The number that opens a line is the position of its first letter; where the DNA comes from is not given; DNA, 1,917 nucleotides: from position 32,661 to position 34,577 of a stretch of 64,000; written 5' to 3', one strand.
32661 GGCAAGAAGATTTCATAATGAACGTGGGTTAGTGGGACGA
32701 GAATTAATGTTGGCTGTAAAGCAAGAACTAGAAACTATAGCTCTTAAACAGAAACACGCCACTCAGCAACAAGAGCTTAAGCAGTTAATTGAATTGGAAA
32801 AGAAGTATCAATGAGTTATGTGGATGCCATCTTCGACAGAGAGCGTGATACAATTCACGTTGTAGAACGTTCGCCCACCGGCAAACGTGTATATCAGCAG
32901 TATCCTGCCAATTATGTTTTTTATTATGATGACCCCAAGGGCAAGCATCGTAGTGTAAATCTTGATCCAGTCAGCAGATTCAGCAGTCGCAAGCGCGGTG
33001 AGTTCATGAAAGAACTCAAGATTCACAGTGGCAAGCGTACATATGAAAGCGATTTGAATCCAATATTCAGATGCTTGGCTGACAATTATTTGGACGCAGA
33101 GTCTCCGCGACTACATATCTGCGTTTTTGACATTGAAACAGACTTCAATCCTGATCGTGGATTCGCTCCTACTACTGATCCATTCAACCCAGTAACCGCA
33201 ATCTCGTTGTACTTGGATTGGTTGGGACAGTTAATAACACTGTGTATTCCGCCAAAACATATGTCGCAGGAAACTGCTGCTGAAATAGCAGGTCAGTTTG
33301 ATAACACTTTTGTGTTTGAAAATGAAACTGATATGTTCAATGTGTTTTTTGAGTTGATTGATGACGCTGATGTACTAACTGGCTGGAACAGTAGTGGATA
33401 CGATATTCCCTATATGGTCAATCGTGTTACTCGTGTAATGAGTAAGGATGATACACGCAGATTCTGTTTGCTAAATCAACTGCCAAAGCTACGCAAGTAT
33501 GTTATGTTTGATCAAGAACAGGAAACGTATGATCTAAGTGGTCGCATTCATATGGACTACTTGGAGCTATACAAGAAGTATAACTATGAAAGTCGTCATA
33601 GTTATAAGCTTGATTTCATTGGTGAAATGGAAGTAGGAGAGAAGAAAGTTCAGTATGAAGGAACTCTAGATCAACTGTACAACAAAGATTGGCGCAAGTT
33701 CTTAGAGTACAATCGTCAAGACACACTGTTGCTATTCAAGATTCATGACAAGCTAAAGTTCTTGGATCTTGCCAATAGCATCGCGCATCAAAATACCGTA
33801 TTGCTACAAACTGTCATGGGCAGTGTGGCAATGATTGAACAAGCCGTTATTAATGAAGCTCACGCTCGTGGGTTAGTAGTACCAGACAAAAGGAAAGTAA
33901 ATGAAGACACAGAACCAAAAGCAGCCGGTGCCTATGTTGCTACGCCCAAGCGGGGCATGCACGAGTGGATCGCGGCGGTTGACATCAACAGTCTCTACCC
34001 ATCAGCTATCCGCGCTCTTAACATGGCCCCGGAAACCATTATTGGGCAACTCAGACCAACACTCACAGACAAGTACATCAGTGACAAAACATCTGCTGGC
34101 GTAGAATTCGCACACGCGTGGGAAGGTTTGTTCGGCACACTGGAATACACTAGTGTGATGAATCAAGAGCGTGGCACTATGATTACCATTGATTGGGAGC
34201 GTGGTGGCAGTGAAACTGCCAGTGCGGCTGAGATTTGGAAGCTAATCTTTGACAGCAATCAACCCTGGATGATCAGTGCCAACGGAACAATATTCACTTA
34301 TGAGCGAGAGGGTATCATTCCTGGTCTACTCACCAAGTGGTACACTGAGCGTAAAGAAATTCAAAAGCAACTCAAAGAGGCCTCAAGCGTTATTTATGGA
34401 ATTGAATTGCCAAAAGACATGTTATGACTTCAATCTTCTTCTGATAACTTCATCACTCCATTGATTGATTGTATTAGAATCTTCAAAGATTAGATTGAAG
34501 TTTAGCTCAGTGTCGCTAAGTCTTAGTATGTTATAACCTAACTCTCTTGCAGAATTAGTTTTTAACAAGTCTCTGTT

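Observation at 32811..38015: Fractured DNA polymerase: three-piece PolB joined in part by a trans-splicing split intein, with Vsr-like homing endonuclease genes in both gaps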

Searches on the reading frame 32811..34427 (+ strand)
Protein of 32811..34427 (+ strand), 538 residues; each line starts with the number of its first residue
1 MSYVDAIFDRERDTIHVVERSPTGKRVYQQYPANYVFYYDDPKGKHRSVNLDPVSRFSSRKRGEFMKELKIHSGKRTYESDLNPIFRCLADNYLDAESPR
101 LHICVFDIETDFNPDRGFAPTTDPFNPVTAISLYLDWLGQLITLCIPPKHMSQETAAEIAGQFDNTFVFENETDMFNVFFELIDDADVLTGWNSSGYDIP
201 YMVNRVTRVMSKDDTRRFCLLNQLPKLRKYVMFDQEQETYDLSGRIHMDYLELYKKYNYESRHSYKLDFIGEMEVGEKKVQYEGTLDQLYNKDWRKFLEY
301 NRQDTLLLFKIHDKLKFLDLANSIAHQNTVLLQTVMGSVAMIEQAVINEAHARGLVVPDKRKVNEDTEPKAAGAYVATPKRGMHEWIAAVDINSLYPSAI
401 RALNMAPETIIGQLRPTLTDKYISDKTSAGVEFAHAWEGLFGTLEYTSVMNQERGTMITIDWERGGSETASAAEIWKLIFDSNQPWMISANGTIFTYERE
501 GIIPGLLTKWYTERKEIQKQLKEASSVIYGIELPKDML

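Call 4: search_protein_families(library=pfam, proteins=[window:32811-34427:+], max_evalue=0.01)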
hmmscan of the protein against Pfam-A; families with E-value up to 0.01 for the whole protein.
window:32811-34427:+ (538 aa): 3 families
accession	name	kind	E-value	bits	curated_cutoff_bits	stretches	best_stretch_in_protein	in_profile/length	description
PF03104.25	DNA_pol_B_exo1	-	1.1e-23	84.3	23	1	84-268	44-240/242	DNA polymerase family B, exonuclease domain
PF00136.26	DNA_pol_B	-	3.2e-16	59.6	23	1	339-526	12-143/453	DNA polymerase family B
PF10108.15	DNA_pol_B_exo2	-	0.0012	19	24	1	170-312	35-170/213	Predicted 3'-5' exonuclease related to the exonuclease domain of PolB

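Call 5: search_dna_similar(query=window:32811-34427:+, collection=phages, mode=protein, max_rows=30)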
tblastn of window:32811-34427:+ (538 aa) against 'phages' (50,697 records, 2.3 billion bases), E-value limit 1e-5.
Records with a match: 2682; places in all: 2682; records where one place covers at least 80% of the query: 363.
Best place of each record, by identity: <60% 2682.
By first word of the organism name: Escherichia 676; Synechococcus 377; Klebsiella 334; Salmonella 201; Vibrio 136; Aeromonas 92; Shigella 89; Acinetobacter 71; Cyanophage 61; Enterobacter 59; and 68 more.
By host as written in the record: - 468; Escherichia coli 281; Klebsiella pneumoniae 115; Synechococcus 107; Escherichia coli O157:H7 38; Synechococcus sp. 38; Aeromonas salmonicida 38; Salmonella enterica 30; and 591 more.
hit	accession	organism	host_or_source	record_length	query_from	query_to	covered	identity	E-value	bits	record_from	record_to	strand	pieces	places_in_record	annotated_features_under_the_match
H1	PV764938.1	Sinorhizobium phage Phosso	Sinohrizobium meliloti NRRL L-50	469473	1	538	100%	47.3%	1e-170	541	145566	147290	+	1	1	DNA polymerase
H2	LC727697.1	Pseudomonas phage sp. 30-2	Pseudomonas aeruginosa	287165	3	527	98%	47.4%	1e-159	509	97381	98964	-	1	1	hypothetical protein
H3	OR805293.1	Pseudomonas phage Deifobo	Pseudomonas aeruginosa PAO1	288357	3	527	98%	47.2%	1e-158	506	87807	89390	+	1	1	DNA polymerase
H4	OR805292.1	Pseudomonas phage Cassandra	Pseudomonas aeruginosa PAO1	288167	3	527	98%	47.2%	1e-158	506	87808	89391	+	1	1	DNA polymerase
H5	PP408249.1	Pseudomonas phage vB_Pa-PAC2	Pseudomonas aeruginosa PAO1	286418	3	527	98%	47.2%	1e-158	506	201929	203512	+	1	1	DNA polymerase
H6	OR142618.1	Pseudomonas phage Callisto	Pseudomonas aeruginosa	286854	3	527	98%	47.2%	2e-158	506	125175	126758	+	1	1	hypothetical protein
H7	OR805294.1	Pseudomonas phage Ettore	Pseudomonas aeruginosa PAO1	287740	3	527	98%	47.2%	2e-158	506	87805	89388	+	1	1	DNA polymerase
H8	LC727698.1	Pseudomonas phage sp. 30-3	Pseudomonas aeruginosa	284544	3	527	98%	47.2%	2e-158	505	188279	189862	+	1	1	hypothetical protein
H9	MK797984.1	Pseudomonas phage vB_PaeM_PA5oct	-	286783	3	527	98%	47.0%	2e-158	506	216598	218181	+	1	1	DNA polymerase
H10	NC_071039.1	Pseudomonas phage vB_PaeM_PA5oct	-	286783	3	527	98%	47.0%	2e-158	506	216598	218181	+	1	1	DNA polymerase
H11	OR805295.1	Pseudomonas phage Paride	Pseudomonas aeruginosa PAO1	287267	3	527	98%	47.0%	3e-158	505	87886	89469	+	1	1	DNA polymerase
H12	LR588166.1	Pseudomonas phage vB_PaeM_MIJ3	-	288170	3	527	98%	47.0%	9e-158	503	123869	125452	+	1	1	polB: DNA polymerase II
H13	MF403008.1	Agrobacterium phage Atu_ph07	Agrobacterium tumefaciens C58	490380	1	538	100%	45.0%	7e-161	512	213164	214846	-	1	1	DNA polymerase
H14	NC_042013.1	Agrobacterium phage Atu_ph07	Agrobacterium tumefaciens C58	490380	1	538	100%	45.0%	7e-161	512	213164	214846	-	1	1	DNA polymerase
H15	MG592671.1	Vibrio phage 2.275.O._10N.286.54.E11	Vibrio cyclitrophicus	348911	3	521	96%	46.6%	3e-141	456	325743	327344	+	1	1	hypothetical protein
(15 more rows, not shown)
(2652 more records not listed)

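Call 6: search_solved_structures(query=window:32811-34427:+, show_alignments=1)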
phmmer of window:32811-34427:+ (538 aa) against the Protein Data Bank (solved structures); distinct sequences matched with E-value up to 0.001: 74 (the best 60 are shown).
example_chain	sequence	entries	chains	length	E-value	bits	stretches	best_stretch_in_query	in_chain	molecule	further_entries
3kd1_E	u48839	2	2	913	5.1e-36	127.7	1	167-423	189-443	DNA polymerase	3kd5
1clq_A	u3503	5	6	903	7.8e-36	127.1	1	167-423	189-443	PROTEIN (DNA POLYMERASE) | DNA POLYMERASE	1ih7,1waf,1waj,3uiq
3cfo_A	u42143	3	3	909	7.9e-36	127.1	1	167-423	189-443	DNA polymerase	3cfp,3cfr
3sun_A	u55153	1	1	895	8.7e-34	120.3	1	167-423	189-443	DNA polymerase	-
3suq_A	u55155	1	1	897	8.8e-34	120.3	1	167-423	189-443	DNA polymerase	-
3sq2_A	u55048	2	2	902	8.9e-34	120.3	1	167-423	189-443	DNA polymerase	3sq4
4i9l_A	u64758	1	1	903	8.9e-34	120.3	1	167-423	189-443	DNA polymerase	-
3suo_A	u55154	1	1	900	8.9e-34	120.3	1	167-423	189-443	DNA polymerase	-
4i9q_A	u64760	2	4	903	8.9e-34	120.3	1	167-423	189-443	DNA polymerase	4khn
3sq1_A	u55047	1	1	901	9e-34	120.3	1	167-423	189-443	DNA polymerase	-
3lds_A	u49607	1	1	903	9e-34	120.3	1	167-423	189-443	DNA-directed DNA polymerase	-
1ig9_A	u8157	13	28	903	9e-34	120.3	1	167-423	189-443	DNA POLYMERASE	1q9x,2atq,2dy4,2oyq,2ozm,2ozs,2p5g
3qnn_A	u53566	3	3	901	9e-34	120.3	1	167-423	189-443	DNA polymerase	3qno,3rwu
3lzi_A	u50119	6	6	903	9e-34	120.3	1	167-423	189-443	DNA polymerase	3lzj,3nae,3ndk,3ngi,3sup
4dtj_A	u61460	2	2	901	9e-34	120.3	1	167-423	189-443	DNA polymerase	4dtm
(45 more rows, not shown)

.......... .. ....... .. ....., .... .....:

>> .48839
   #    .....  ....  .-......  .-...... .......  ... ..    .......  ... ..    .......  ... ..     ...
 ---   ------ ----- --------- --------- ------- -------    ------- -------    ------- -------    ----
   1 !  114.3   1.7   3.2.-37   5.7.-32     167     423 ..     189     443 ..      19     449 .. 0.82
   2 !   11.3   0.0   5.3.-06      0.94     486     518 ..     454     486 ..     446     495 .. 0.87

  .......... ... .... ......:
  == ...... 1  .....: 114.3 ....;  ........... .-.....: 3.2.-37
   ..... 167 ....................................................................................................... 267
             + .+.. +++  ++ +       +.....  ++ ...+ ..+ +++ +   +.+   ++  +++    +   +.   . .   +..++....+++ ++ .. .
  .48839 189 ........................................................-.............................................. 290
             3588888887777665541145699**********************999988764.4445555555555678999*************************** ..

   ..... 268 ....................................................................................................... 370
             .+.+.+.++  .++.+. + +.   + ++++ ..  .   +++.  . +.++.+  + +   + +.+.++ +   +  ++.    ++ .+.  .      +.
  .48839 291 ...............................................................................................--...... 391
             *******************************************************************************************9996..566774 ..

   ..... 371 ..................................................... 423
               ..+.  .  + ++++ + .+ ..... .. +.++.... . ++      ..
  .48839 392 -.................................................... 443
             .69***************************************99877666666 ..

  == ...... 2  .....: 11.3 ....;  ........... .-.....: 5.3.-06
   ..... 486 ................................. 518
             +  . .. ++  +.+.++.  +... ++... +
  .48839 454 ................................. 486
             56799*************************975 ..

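Call 7: get_annotated_region(hit=H1, flank=5000)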
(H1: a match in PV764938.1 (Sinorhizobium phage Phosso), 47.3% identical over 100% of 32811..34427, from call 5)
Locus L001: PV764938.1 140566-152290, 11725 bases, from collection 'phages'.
description: Sinorhizobium phage Phosso, complete genome.
organism: Sinorhizobium phage Phosso (NCBI taxid 3435197)
taxonomy: Viruses
host: Sinohrizobium meliloti NRRL L-50; source: soil; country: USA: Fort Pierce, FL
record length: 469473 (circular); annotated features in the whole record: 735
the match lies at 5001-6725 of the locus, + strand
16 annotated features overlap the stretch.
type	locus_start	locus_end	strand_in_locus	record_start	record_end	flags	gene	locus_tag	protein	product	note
CDS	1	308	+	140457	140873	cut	-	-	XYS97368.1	DNA ligase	210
CDS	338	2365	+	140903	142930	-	-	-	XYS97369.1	DNA ligase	211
CDS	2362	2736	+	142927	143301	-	-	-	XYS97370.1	hypothetical protein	212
CDS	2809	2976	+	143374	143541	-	-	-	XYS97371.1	hypothetical protein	213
CDS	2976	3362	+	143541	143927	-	-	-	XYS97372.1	hypothetical protein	214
CDS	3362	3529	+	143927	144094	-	-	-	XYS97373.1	hypothetical protein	215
CDS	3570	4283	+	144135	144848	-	-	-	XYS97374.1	hypothetical protein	216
CDS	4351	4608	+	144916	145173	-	-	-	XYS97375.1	DNA binding protein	217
CDS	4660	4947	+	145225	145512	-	-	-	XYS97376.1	hypothetical protein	218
CDS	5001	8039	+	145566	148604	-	-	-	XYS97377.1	DNA polymerase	219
CDS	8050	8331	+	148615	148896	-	-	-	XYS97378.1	hypothetical protein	220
CDS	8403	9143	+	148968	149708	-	-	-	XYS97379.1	DNA polymerase III sliding clamp beta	221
CDS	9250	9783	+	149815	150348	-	-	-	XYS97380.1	glycosylase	222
CDS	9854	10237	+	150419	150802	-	-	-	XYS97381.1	hypothetical protein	223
CDS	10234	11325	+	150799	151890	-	-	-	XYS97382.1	glycosyltransferase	224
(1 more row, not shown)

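Call 8: get_annotated_region(hit=H9, flank=5000)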
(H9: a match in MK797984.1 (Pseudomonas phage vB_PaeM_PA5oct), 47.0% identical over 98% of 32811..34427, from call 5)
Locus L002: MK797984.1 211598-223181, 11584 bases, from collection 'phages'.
description: Pseudomonas phage vB_PaeM_PA5oct, complete genome.
organism: Pseudomonas phage vB_PaeM_PA5oct (NCBI taxid 2163605)
taxonomy: Viruses; Duplodnaviria; Heunggongvirae; Uroviricota; Caudoviricetes; Arenbergviridae; Wroclawvirus; Wroclawvirus PA5oct
host: -; source: -; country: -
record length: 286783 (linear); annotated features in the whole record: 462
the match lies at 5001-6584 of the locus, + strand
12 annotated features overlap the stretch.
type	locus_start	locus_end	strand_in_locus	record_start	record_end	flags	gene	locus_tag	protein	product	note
CDS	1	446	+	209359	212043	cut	-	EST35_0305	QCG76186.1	structural protein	ESI-MS/MS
CDS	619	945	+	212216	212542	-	-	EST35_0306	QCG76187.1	structural protein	ESI-MS/MS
CDS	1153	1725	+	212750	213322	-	-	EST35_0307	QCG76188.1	hypothetical protein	-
CDS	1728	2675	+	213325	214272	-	-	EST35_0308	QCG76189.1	kelch-like protein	ESI-MS/MS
CDS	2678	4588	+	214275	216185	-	-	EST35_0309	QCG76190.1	putative adhesin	ESI-MS/MS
CDS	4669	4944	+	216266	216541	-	-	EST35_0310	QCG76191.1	structural protein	ESI-MS/MS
CDS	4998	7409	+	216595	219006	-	-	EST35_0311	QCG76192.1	DNA polymerase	-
CDS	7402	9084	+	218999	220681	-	-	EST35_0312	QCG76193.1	putative Hef-like homing endonuclease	-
CDS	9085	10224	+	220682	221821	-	-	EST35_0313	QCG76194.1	DNA polymerase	-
CDS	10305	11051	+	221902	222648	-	-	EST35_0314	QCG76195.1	structural protein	ESI-MS/MS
CDS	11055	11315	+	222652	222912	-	-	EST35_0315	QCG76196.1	hypothetical protein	-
CDS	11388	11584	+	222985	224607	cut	-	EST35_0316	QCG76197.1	hypothetical protein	-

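Call 9: get_annotated_region(hit=H15, flank=6000)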
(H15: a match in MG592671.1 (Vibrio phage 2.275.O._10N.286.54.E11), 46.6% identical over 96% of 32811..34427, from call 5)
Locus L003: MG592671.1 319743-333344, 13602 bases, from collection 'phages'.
description: Vibrio phage 2.275.O._10N.286.54.E11, partial genome.
organism: Vibrio phage 2.275.O._10N.286.54.E11 (NCBI taxid 1881285)
taxonomy: Viruses; Duplodnaviria; Heunggongvirae; Uroviricota; Caudoviricetes
host: Vibrio cyclitrophicus; source: iron chloride precipitation of 0.2um-filtered seawater, resuspended in oxalate solution; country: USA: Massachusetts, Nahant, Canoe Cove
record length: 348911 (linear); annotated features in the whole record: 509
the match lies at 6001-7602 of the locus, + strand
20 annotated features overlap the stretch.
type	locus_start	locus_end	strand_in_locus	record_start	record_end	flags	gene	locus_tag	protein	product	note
CDS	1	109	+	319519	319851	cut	-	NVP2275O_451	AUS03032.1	hypothetical protein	NVP2275O_451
CDS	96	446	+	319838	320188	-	-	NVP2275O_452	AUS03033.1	hypothetical protein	NVP2275O_452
CDS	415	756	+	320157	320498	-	-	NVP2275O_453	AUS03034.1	hypothetical protein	NVP2275O_453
CDS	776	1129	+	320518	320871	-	-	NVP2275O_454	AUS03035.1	hypothetical protein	NVP2275O_454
CDS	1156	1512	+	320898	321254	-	-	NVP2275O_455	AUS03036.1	hypothetical protein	NVP2275O_455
CDS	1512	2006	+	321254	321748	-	-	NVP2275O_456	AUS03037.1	tail collar domain protein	NVP2275O_456; InterPro:IPR011083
CDS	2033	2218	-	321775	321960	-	-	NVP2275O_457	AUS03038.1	hypothetical protein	NVP2275O_457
CDS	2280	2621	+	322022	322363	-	-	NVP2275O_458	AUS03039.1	TMhelix containing protein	NVP2275O_458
CDS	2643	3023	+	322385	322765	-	-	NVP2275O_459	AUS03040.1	TMhelix containing protein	NVP2275O_459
CDS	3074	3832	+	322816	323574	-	-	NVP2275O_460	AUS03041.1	tail collar domain protein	NVP2275O_460; InterPro:IPR011083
CDS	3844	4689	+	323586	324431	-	-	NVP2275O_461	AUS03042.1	short tail fiber protein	NVP2275O_461; InterPro:IPR027448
CDS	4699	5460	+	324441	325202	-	-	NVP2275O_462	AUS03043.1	hypothetical protein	NVP2275O_462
CDS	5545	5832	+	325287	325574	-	-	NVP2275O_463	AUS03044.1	coil containing protein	NVP2275O_463; tara_best_match:OM-RGC.v1.033024750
CDS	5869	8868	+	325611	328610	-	-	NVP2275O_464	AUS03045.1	hypothetical protein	NVP2275O_464; tara_best_match:OM-RGC.v1.000179962; cvp_best_match:NCBI_PEP_441462904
CDS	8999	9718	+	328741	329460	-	-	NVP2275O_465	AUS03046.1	hypothetical protein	NVP2275O_465; tara_best_match:OM-RGC.v1.011247444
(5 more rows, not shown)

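Call 70: search_protein_families(library=ncbifam, proteins=[window:32811-34427:+], max_evalue=0.01)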
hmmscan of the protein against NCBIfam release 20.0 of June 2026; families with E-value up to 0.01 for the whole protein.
window:32811-34427:+ (538 aa): 9 families
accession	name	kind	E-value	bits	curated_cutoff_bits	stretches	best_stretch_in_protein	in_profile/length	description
NF004421.0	PRK05762.1-2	equivalog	9.5e-28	96.9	570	1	168-415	210-455/795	DNA polymerase II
NF004417.0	PRK05761.1-3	equivalog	2.3e-17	62.3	780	1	92-411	207-525/858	DNA-directed DNA polymerase I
NF004422.0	PRK05762.1-4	equivalog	1.8e-15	56.4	1103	1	176-415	212-447/789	DNA polymerase II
NF004419.0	PRK05761.1-5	equivalog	4.3e-14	51.4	1285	1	95-410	274-591/932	DNA-directed DNA polymerase I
NF004420.0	PRK05762.1-1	equivalog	1.2e-11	44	1435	1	177-412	209-440/783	DNA polymerase II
NF004415.0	PRK05761.1-1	equivalog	1.2e-08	33.4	1289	1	95-411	219-534/883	DNA-directed DNA polymerase I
TIGR00592.1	pol2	superfamily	6.3e-07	27.8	239.95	1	285-407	694-837/1176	DNA polymerase (pol2)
NF004416.0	PRK05761.1-2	equivalog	7.8e-06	24.6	516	1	341-414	282-361/665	type B DNA-directed DNA polymerase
NF004418.0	PRK05761.1-4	subfamily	0.00039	18.8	692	1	347-410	293-362/717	type B DNA-directed DNA polymerase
